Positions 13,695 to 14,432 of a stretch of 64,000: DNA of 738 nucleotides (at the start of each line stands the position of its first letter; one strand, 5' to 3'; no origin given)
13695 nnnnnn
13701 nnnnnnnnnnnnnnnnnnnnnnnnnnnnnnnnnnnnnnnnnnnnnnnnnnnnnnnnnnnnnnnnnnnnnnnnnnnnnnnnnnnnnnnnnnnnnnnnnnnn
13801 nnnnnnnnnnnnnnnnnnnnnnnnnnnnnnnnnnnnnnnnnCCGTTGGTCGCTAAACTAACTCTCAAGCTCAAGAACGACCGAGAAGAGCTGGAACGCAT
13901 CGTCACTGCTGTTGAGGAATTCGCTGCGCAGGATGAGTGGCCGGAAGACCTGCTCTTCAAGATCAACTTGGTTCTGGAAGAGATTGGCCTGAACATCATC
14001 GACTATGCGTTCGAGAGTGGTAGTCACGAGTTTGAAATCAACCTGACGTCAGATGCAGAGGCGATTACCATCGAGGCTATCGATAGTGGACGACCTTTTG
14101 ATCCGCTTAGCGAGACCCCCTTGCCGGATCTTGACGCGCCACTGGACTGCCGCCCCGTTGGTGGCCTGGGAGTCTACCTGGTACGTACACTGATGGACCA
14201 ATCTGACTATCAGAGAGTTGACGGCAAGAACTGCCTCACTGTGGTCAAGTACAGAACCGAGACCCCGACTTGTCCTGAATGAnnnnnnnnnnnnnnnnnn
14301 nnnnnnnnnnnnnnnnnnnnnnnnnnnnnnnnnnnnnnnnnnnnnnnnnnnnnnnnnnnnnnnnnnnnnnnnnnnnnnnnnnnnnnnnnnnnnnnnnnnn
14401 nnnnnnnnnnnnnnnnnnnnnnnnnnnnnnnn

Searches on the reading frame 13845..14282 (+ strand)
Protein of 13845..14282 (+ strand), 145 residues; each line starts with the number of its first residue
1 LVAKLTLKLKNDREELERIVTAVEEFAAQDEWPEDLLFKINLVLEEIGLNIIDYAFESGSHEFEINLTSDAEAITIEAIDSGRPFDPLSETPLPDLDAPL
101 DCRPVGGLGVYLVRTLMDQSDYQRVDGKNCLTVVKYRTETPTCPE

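Call 39: search_protein_families(library=pfam, max_evalue=0.00001, proteins=[window:13845-14282:+])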
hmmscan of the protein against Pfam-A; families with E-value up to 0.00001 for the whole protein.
window:13845-14282:+ (145 aa): 1 family
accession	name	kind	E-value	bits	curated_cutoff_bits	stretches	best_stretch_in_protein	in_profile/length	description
PF13581.12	HATPase_c_2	-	1.7e-23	83.4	27.4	1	11-135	3-127/127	Histidine kinase-like ATPase domain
